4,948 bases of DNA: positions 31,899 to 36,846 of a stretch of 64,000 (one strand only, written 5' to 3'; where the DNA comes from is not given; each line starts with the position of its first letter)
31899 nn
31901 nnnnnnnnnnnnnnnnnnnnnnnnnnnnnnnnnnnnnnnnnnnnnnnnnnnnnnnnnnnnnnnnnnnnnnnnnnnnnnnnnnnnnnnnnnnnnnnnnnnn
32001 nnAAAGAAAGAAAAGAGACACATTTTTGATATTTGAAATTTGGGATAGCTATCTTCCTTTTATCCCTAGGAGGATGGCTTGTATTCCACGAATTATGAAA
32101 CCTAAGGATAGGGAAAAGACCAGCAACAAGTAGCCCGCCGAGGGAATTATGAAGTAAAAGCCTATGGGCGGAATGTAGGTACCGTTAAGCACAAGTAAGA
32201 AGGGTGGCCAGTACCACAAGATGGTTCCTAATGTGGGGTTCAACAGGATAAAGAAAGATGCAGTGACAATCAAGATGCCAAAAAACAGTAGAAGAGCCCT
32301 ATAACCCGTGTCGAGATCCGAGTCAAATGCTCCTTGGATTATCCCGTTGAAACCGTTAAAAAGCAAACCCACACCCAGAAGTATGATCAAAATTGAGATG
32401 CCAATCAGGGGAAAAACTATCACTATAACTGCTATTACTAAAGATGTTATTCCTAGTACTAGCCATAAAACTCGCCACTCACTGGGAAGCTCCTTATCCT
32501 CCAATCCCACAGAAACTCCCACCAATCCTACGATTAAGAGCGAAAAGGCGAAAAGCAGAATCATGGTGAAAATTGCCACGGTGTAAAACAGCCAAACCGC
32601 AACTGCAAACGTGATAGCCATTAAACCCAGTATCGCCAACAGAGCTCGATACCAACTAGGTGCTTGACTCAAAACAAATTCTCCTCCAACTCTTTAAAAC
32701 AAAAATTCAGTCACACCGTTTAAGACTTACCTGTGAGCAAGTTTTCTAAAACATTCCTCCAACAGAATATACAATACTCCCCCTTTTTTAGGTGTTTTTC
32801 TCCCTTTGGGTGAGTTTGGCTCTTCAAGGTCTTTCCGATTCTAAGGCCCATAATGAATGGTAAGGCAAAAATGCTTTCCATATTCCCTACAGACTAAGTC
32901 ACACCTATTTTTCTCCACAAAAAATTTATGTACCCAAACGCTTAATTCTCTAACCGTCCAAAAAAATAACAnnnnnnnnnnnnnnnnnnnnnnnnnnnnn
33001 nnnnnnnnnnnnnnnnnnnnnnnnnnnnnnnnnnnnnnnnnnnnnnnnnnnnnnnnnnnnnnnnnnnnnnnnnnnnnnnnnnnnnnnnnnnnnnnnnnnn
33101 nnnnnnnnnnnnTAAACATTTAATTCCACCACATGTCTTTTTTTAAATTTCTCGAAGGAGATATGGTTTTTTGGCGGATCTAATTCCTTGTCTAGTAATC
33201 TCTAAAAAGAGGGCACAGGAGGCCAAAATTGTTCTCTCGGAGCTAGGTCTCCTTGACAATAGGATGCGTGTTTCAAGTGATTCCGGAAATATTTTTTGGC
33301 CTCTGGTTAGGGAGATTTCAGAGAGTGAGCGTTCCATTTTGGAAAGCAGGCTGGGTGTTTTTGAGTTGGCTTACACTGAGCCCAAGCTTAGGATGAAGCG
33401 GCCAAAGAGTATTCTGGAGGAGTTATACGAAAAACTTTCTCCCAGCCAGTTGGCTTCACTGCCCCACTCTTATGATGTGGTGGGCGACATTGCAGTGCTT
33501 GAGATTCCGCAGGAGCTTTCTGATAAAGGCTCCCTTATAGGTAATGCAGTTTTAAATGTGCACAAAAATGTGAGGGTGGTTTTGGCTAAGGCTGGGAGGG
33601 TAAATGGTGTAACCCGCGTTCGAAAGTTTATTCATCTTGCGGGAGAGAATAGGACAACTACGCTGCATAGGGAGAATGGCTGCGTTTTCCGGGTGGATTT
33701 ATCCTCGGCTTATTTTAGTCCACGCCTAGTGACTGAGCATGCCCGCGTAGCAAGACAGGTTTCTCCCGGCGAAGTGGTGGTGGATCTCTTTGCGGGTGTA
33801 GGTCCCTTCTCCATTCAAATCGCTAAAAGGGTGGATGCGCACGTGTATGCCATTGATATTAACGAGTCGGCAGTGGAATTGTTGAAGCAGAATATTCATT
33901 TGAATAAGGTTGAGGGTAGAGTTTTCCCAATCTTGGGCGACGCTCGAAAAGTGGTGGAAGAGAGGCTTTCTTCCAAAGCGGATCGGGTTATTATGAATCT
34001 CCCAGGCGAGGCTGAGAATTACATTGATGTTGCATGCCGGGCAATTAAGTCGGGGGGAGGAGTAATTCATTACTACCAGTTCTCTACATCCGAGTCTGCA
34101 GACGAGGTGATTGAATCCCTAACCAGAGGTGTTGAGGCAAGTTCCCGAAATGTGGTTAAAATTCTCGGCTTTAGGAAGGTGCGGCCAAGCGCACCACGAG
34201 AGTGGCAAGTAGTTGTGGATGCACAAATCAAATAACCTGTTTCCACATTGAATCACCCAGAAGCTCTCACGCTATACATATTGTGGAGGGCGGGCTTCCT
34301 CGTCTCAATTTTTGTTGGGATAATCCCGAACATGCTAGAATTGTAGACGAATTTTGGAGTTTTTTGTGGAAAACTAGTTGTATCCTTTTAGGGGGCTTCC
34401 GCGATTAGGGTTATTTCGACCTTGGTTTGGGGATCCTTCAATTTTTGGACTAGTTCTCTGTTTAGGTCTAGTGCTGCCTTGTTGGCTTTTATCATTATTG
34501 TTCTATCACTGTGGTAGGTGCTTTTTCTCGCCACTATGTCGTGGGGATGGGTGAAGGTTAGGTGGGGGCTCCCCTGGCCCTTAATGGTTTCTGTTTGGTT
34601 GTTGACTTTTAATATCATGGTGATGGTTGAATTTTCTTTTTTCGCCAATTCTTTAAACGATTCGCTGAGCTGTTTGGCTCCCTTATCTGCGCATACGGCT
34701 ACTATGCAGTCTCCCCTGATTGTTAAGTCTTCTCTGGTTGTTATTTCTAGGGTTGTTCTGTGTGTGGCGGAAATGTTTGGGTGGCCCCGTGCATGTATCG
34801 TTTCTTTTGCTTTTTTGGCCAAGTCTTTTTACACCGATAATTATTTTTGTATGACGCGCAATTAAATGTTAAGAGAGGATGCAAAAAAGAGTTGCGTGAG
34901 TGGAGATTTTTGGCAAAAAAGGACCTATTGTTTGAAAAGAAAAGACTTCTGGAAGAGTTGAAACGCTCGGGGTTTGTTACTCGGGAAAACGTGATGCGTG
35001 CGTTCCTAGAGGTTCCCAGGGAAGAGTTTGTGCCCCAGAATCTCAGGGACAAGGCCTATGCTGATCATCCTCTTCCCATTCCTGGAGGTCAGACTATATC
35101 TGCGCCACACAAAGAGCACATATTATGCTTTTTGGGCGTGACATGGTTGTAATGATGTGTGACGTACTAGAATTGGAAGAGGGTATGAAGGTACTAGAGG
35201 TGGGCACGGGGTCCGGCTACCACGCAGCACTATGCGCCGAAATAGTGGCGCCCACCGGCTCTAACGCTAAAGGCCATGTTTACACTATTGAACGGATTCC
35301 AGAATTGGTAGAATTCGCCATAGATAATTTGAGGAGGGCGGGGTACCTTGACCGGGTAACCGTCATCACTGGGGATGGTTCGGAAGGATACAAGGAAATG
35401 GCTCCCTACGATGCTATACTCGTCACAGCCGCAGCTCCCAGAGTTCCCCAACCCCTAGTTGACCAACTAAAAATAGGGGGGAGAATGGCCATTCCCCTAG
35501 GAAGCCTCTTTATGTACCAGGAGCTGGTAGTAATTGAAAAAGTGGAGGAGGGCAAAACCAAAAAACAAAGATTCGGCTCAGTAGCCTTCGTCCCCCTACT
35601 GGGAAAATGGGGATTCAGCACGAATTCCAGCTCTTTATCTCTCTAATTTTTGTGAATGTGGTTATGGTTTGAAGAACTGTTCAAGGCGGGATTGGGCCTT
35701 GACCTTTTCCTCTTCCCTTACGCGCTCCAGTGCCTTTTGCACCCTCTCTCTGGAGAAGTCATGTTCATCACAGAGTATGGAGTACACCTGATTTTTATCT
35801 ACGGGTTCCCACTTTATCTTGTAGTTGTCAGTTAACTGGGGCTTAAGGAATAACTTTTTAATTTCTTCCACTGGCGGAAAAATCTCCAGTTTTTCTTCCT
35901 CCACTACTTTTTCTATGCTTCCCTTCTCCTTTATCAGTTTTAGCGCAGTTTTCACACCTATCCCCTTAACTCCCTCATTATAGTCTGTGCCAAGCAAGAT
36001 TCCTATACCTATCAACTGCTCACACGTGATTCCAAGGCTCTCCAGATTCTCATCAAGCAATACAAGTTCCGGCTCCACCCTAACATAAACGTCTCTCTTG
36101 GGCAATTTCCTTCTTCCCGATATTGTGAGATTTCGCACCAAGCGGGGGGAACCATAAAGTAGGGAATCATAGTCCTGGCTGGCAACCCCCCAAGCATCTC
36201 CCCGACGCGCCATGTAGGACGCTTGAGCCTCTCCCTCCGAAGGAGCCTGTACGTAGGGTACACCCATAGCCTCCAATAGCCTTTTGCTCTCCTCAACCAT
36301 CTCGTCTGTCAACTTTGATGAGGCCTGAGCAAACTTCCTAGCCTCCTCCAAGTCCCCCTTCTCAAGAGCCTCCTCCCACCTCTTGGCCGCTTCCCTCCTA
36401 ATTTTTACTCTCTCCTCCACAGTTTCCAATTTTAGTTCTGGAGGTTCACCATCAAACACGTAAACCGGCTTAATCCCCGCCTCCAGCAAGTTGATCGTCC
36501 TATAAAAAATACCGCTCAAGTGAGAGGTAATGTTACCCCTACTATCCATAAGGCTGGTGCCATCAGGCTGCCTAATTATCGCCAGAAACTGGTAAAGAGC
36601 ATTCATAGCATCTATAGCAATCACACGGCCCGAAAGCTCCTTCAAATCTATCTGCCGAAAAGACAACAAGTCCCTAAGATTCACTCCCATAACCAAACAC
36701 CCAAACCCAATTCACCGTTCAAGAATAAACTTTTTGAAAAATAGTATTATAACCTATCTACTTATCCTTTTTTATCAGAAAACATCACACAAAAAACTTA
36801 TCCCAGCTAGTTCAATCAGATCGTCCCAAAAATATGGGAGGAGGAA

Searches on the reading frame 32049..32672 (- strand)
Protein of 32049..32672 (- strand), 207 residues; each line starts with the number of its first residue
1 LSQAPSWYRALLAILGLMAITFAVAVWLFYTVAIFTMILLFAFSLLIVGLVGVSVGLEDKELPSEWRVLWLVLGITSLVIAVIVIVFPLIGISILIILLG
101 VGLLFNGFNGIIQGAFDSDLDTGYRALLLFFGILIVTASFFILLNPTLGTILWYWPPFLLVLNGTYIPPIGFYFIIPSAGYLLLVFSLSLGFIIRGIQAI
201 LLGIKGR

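Call 48: search_protein_families(library=pfam, proteins=[window:32049-32672:-], max_evalue=0.001)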
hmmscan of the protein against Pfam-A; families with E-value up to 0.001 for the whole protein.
window:32049-32672:- (207 aa): 1 family
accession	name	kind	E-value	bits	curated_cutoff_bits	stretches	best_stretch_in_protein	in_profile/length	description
PF03729.18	DUF308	-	5.2e-09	36.7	25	2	72-143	1-72/73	Short repeat of unknown function (DUF308)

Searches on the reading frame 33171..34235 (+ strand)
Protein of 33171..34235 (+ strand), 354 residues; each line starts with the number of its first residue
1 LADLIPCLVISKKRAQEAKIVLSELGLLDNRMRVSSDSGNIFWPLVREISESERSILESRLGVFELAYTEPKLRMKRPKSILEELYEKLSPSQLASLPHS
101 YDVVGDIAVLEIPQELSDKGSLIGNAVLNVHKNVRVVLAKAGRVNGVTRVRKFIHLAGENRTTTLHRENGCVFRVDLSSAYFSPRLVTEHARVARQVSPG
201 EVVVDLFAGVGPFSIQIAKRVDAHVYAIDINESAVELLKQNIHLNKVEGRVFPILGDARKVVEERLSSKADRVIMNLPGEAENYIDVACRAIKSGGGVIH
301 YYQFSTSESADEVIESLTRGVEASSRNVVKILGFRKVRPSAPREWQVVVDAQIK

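Call 48: search_protein_families(library=pfam, proteins=[window:33171-34235:+], max_evalue=0.001)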
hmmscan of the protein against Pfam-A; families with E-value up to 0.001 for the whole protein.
window:33171-34235:+ (354 aa): 11 families
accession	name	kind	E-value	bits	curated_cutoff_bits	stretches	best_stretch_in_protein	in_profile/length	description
PF02475.24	TRM5-TYW2_MTfase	-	6.4e-53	179.5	28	1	164-321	1-156/164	TRM5/TYW2 methyltransferase domain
PF25133.1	TYW2_N_2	-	9.2e-19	67.8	27.7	1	83-160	3-78/79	TYW2 N-terminal domain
PF13847.12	Methyltransf_31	-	9.3e-11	42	27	1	199-300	3-109/145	Methyltransferase domain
PF09445.16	Methyltransf_15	-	3.3e-09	37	22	1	201-284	2-86/165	RNA cap guanine-N2 methyltransferase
PF05175.20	MTS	-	3.5e-08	33.7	23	1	199-282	31-111/170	Methyltransferase small domain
PF02005.22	TRM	-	4.7e-08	33.1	27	1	202-296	52-147/376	N2,N2-dimethylguanosine tRNA methyltransferase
PF06325.19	PrmA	-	2.2e-07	31.1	22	1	195-299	157-257/296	Ribosomal protein L11 methyltransferase (PrmA)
PF03602.21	Cons_hypoth95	-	3.6e-07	30.5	24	1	199-294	41-138/182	Conserved hypothetical protein 95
PF13649.12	Methyltransf_25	-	9.6e-07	29.9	27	1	203-296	1-97/97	Methyltransferase domain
PF18093.7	Trm5_N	-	6.4e-05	23.1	22.7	1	7-52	1-46/47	tRNA methyltransferase 5 N-terminal domain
PF00107.32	ADH_zinc_N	-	0.00022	21.6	31.8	1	209-295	1-82/129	Zinc-binding dehydrogenase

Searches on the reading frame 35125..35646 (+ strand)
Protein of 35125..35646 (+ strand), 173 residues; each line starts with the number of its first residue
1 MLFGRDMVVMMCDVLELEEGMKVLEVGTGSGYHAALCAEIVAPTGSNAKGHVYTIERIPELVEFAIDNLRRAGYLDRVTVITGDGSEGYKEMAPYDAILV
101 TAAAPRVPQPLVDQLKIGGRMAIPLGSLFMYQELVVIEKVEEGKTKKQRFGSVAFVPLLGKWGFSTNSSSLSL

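Call 48: search_protein_families(library=pfam, proteins=[window:35125-35646:+], max_evalue=0.001)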
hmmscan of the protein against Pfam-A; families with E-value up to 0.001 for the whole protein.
window:35125-35646:+ (173 aa): 6 families
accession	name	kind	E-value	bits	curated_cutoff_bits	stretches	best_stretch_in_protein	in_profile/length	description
PF01135.25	PCMT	-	7.6e-48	163.5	20.3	1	7-161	61-208/210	Protein-L-isoaspartate(D-aspartate) O-methyltransferase (PCMT)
PF13847.12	Methyltransf_31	-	8.3e-09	35.7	27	1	18-104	2-84/145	Methyltransferase domain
PF08704.16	GCD14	-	2.2e-08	34.5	26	1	3-105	25-124/247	tRNA methyltransferase complex GCD14 subunit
PF13649.12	Methyltransf_25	-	6.5e-05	24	27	1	23-104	1-74/97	Methyltransferase domain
PF13578.12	Methyltransf_24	-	7.8e-05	23.9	26.3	1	24-100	1-74/105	Methyltransferase domain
PF01596.23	Methyltransf_3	-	0.00026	20.8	22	1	14-93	39-113/204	O-methyltransferase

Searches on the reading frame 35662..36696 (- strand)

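Call 48: search_protein_families(library=pfam, proteins=[window:35662-36696:-], max_evalue=0.001)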
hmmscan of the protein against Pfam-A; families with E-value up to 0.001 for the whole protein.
window:35662-36696:- (344 aa): 3 families
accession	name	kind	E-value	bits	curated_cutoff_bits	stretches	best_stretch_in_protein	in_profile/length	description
PF00867.23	XPG_I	-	3.8e-26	91.7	24.9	1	145-238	1-89/89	XPG I-region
PF00752.23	XPG_N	-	7.4e-22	78.2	22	1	12-102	15-100/101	XPG N-terminal domain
PF01367.25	5_3_exonuc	-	4.2e-06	27.6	40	1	227-269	5-49/97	5'-3' exonuclease, C-terminal SAM fold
